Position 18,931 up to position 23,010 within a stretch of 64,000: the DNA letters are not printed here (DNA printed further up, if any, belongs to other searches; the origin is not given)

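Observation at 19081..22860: Candidate Avs-like antiviral STAND NTPase with an Mrr-type nuclease effector domain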

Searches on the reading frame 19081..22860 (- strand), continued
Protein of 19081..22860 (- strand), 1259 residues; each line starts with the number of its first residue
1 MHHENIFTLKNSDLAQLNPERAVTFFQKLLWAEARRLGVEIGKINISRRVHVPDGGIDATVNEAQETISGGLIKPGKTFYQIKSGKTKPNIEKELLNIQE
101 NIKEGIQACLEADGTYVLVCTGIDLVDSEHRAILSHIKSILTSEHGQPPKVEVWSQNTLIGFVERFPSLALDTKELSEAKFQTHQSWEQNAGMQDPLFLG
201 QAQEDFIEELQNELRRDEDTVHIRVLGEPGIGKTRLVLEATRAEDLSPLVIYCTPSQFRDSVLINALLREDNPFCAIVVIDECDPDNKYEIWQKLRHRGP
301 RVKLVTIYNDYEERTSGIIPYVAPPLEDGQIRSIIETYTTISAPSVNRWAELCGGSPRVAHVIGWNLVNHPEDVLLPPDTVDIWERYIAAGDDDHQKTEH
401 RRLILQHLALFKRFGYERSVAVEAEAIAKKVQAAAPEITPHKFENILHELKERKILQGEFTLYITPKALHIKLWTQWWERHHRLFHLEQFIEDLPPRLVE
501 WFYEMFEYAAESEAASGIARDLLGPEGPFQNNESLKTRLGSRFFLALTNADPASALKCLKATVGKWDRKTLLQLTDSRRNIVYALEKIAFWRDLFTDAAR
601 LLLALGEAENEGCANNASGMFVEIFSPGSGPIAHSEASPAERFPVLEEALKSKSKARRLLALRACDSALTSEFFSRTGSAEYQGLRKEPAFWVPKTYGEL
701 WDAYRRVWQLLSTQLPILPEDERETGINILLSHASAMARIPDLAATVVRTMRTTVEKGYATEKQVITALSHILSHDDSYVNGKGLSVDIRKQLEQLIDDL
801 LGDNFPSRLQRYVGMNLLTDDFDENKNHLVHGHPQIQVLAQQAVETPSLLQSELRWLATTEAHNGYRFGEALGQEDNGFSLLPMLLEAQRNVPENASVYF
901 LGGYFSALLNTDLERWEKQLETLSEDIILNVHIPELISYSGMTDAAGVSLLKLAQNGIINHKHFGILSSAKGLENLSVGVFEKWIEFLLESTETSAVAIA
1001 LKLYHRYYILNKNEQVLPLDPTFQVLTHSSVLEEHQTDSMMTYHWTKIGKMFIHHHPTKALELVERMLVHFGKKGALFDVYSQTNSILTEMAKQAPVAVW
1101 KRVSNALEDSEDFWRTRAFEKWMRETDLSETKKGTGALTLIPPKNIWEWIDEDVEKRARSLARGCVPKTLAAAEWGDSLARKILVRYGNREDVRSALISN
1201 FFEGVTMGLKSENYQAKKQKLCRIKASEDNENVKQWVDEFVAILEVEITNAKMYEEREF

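Call 74: predict_structure(alignment_id=A5)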
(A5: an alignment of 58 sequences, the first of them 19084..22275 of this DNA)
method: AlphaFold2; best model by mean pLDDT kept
length: 1064 residues; sequences in the alignment: 58
mean_pLDDT: 80.0   pTM: 0.57
mean pLDDT of the five models: 80.0, 77.7, 77.1, 73.3, 72.3
residues with pLDDT >= 90: 232; 70-90: 628; 50-70: 162; < 50: 42
segments of 3 or more residues with pLDDT < 50: 1-5, 417-419, 436-438, 477-486, 627-634, 1062-1064
pLDDT, mean of each block of 10 residues (from residue 1): 50 71 68 61 66 68 74 70 76 72 73 61 58 76 78 75 75 70 63 73 88 88 71 90 89 84 77 82 82 85 85 75 87 80 87 88 89 80 85 88 92 64 84 57 87 92 92 67 46 66 83 93 92 91 85 91 86 80 57 85 84 83 57 58 90 88 85 91 91 84 91 91 92 90 88 92 89 78 91 88 90 73 87 77 76 88 86 79 70 88 89 78 86 72 88 88 86 73 87 89 79 76 89 90 92 74 46
secondary structure, 60 per line:
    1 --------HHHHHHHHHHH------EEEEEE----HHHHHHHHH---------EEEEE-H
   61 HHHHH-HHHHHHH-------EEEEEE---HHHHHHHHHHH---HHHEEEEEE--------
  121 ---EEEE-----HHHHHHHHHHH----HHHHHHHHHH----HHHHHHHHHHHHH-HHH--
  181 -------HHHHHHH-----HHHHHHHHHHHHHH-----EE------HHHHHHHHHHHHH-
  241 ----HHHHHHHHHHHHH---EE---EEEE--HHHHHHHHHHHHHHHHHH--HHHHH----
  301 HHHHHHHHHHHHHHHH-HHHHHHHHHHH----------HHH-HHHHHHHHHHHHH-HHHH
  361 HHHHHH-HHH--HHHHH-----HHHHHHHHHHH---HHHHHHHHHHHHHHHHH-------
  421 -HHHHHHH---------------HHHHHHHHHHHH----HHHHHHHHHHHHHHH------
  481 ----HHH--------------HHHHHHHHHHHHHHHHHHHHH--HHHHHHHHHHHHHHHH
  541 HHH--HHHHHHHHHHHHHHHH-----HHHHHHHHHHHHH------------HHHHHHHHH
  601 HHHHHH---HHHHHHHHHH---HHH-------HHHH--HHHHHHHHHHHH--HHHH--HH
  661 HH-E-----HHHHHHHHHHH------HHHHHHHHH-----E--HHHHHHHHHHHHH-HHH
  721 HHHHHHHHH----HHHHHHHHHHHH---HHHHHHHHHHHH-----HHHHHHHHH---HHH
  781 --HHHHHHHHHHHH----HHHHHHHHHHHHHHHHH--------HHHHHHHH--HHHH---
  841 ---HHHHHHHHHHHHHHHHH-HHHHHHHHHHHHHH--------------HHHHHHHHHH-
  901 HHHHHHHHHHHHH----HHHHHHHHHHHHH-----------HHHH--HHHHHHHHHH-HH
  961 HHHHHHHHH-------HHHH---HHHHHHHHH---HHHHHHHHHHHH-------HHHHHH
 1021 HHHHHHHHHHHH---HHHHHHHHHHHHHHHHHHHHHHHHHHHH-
elements in order (helices of 4 or more, strands of 3 or more residues): H9-19 E26-31 H36-44 E54-58 H60-65 H67-73 E81-86 H90-100 E107-112 E124-127 H133-143 H148-157 H162-174 H188-194 H200-213 H227-239 H245-257 E266-269 H272-289 H292-296 H301-316 H318-328 H343-355 H357-366 H373-377 H383-393 H397-413 H422-428 H444-455 H460-474 H502-522 H525-543 H546-561 H567-579 H592-606 H610-619 H633-636 H639-650 H653-656 H659-662 H670-680 H687-695 H704-716 H718-729 H734-745 H749-760 H766-774 H783-794 H799-815 H824-831 H834-837 H844-860 H862-875 H890-899 H901-913 H918-930 H942-945 H948-957 H959-969 H977-980 H984-992 H996-1007 H1015-1032 H1036-1063

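Call 78: find_encoding_contigs(protein=P0013, flank=7000, max_places=1)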
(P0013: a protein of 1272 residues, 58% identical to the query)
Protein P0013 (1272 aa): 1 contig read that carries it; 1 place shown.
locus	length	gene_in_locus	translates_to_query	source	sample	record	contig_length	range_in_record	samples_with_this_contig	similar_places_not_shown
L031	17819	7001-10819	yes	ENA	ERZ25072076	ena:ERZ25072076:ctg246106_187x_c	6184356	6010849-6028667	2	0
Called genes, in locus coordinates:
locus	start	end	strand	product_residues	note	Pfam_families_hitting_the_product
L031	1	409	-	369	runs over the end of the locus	PF01609:DDE_Tnp_1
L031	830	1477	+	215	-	-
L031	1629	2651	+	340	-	PF20030:bpMoxR, PF07726:AAA_3, PF07728:AAA_5, PF17863:AAA_lid_2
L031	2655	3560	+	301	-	PF01882:DUF58, PF13519:VWA_2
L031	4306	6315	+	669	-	PF07584:BatA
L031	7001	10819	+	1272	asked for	-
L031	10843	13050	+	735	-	PF07705:CARDB (weak)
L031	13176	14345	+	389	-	PF14487:DarT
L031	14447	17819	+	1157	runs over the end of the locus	-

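Call 79: find_encoding_contigs(protein=P0071, flank=7000, max_places=1)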
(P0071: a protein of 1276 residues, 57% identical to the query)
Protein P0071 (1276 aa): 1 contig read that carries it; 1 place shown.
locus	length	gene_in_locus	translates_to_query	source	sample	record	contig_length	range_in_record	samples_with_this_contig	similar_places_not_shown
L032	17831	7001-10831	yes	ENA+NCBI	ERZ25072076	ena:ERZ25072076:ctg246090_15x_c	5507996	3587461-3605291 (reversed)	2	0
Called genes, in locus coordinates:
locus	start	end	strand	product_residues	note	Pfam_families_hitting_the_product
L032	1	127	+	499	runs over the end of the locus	PF08757:CotH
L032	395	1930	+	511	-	PF13360:PQQ_2, PF13570:Beta-prop_ACSF4 (faint), PF13499:EF-hand_7 (faint), PF00036:EF-hand_1 (faint), PF13202:EF-hand_5 (faint), PF13405:EF-hand_6 (faint)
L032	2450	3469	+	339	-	PF20030:bpMoxR, PF07726:AAA_3, PF07728:AAA_5, PF17863:AAA_lid_2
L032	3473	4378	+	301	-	PF01882:DUF58, PF13519:VWA_2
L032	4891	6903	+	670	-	PF07584:BatA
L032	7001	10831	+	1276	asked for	-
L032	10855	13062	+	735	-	-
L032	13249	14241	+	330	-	PF04313:HSDR_N (weak)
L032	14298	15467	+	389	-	PF14487:DarT, PF01661:Macro (weak)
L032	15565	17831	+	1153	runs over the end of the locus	-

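Call 80: find_encoding_contigs(protein=P0102, flank=7000, max_places=1)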
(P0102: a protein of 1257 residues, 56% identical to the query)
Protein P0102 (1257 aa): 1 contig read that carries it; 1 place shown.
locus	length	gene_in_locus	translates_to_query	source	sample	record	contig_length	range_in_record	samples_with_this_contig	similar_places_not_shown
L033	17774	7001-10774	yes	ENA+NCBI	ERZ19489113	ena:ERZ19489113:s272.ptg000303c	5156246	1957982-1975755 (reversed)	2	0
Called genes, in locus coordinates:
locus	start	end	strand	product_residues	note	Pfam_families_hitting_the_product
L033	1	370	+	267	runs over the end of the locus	PF01261:AP_endonuc_2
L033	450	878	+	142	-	-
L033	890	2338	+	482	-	PF01425:Amidase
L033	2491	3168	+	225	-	PF02586:SRAP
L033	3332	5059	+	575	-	PF12161:HsdM_N, PF02384:N6_Mtase, PF07669:Eco57I (weak)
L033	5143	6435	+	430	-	PF13175:AAA_15, PF13304:AAA_21, PF13175:AAA_15, PF12476:DUF3696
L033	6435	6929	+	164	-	-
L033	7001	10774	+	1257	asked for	-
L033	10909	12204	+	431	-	PF01420:Methylase_S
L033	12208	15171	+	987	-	PF04313:HSDR_N, PF00270:DEAD, PF04851:ResIII, PF18766:SWI2_SNF2, PF22679:T1R_D3-like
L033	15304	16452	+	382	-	PF02746:MR_MLE_N, PF13378:MR_MLE_C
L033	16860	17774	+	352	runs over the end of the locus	PF00180:Iso_dh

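Call 82: fold_search(model_id=the predicted structure, library=pdb)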
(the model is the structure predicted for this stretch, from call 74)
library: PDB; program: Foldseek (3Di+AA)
matches with E <= 10: 1242; with E <= 0.001: 140
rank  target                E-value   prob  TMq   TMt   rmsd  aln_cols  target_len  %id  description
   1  3zjy_B                1.7e-06  1.00  0.25  0.28  20.8      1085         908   13  Crystal Structure of Importin 13 - RanGTP - eIF1A complex (released 2013-04-10)
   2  3zjy_G                6.8e-06  1.00  0.22  0.24  21.4      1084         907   13  Crystal Structure of Importin 13 - RanGTP - eIF1A complex (released 2013-04-10)
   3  9g33_UT               2.0e-05  1.00  0.19  0.11  40.3      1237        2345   11  Stalled 90S - Utp23-Krr1-deltaC3 (released 2025-06-18)
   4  7q4o_A                2.6e-05  1.00  0.25  0.30  18.7       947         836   12  Substrate-bound A-like U2 snRNP (released 2022-03-30)
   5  4c0q_A                2.6e-05  1.00  0.21  0.24  20.8      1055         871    9  Transportin 3 in complex with Ran(Q69L)GTP (released 2014-01-22)
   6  7q3l_A                2.8e-05  1.00  0.24  0.28  16.0       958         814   12  Human 17S U2 snRNP 5' domain (released 2022-03-30)
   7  2xwu_B                3.4e-05  1.00  0.22  0.25  19.9      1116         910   11  CRYSTAL STRUCTURE OF IMPORTIN 13 - UBC9 COMPLEX (released 2010-12-29)
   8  3s51_B                3.4e-05  1.00  0.18  0.18  26.2      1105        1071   12  Structure of FANCI (released 2011-07-27)
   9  9ria_A                3.7e-05  1.00  0.17  0.20  12.1       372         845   15  Cryo-EM structure of tomato NRC3-AVRcap1b complex (released 2025-07-23)
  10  8cmk_B                3.9e-05  1.00  0.23  0.26  17.6      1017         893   12  Transportin-3 TNPO3 in complex with RSY region of CIRBP (released 2024-03-06)
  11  7jps_A                4.0e-05  1.00  0.14  0.35  12.0       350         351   14  ORC-DNA: Human Origin Recognition Complex (ORC) with DNA bound in the core (released 2020-09-09)
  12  9n6z_SP               4.3e-05  1.00  0.18  0.11  47.1      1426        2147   11  SSU processome maturation and disassembly, State D (released 2025-11-05)
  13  9vm1_C                5.0e-05  1.00  0.22  0.23  21.2      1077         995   10  MVM NS2 mutant Nm42 in complex with CRM1-Ran-RanBP1 (released 2025-08-06)
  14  8huf_C                5.4e-05  1.00  0.23  0.24  21.1      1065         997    9  B28 in complex with CRM1-Ran-RanBP1 (released 2023-12-27)
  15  3s51_D                5.6e-05  1.00  0.18  0.18  26.2      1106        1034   12  Structure of FANCI (released 2011-07-27)
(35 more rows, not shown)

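Call 102: get_annotated_region(hit=H3, flank=7000)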
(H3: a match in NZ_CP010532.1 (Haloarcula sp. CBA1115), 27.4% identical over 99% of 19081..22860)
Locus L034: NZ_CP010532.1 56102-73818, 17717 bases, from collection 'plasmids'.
description: Haloarcula sp. CBA1115 plasmid unnamed3, complete sequence
organism: Haloarcula sp. CBA1115 (NCBI taxid 1592728)
taxonomy: Archaea; Euryarchaeota; Halobacteria; Halobacteriales; Haloarculaceae; Haloarcula; Haloarcula sp. CBA1115
host: -; source: monoisolate,Solar salt; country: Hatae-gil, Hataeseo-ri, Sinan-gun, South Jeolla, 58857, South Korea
typing (MOB-suite, as given by PLSDB): non-mobilizable; mating-pair formation MPF_T
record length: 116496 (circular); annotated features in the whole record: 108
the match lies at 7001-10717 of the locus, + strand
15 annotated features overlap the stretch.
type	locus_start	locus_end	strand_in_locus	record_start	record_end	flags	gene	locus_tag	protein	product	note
CDS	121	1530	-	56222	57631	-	-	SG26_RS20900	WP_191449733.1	hypothetical protein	-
CDS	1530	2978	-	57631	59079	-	-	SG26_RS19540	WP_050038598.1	hypothetical protein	-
CDS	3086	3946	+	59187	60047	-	-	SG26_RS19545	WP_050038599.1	hypothetical protein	-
CDS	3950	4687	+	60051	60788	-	-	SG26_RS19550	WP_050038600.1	hypothetical protein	-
CDS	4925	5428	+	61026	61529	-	-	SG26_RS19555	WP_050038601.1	hypothetical protein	-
CDS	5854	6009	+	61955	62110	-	-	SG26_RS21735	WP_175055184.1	hypothetical protein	-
CDS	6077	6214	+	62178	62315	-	-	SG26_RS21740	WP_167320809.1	hypothetical protein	-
CDS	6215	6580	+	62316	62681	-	-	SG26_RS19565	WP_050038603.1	hypothetical protein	-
CDS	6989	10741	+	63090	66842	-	-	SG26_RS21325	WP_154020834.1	ATP-binding protein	-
CDS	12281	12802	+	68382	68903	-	-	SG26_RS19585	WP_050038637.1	hypothetical protein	-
CDS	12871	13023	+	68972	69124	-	-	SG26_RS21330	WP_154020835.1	hypothetical protein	-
CDS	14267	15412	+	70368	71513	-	-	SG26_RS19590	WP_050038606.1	SOSS complex subunit B family protein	GO:0006281 - DNA repair [Evidence IEA]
CDS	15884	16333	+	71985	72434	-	-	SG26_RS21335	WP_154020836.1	hypothetical protein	-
CDS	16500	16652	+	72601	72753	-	-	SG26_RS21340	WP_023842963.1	hypothetical protein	-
CDS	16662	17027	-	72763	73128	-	-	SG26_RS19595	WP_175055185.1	hypothetical protein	-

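Call 103: get_annotated_region(hit=H5, flank=7000)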
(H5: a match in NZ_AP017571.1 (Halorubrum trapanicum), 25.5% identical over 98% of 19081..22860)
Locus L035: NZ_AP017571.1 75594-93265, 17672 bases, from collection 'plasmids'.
description: Halorubrum trapanicum strain CBA1232 plasmid pCBA1232-02, complete sequence
organism: Halorubrum trapanicum (NCBI taxid 29284)
taxonomy: Archaea; Euryarchaeota; Halobacteria; Halobacteriales; Haloferacaceae; Halorubrum; Halorubrum trapanicum
host: -; source: -; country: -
typing (MOB-suite, as given by PLSDB): non-mobilizable; mating-pair formation MPF_T
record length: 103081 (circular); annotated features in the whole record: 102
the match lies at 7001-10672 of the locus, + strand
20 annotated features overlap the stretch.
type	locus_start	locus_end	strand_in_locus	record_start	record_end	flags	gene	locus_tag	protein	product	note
CDS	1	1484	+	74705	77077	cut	-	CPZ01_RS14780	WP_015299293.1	cation-translocating P-type ATPase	-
CDS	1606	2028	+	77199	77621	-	-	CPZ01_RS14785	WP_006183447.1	hypothetical protein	-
CDS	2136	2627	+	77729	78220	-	-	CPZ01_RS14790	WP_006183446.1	hypothetical protein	-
CDS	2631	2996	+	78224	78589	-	-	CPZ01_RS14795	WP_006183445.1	hypothetical protein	-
CDS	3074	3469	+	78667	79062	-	-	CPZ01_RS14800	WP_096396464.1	hypothetical protein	-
CDS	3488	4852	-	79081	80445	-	-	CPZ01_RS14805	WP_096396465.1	restriction endonuclease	GO:0009307 - DNA restriction-modification system [Evidence IEA]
CDS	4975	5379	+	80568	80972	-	-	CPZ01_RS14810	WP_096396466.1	DUF6166 domain-containing protein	-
CDS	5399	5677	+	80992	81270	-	-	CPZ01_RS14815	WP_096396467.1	hypothetical protein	-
CDS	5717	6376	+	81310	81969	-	-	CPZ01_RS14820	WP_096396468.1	helix-turn-helix domain-containing protein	-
CDS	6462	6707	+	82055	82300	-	-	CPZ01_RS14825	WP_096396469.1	hypothetical protein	-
CDS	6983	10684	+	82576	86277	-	-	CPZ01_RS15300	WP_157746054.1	hypothetical protein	-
CDS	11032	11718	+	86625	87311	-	-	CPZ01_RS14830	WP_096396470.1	DUF6166 domain-containing protein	-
CDS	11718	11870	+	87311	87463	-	-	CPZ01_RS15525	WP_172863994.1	hypothetical protein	-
CDS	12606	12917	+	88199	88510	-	-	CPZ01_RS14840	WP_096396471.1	hypothetical protein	-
CDS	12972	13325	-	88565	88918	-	-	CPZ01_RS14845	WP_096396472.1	helix-turn-helix domain-containing protein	-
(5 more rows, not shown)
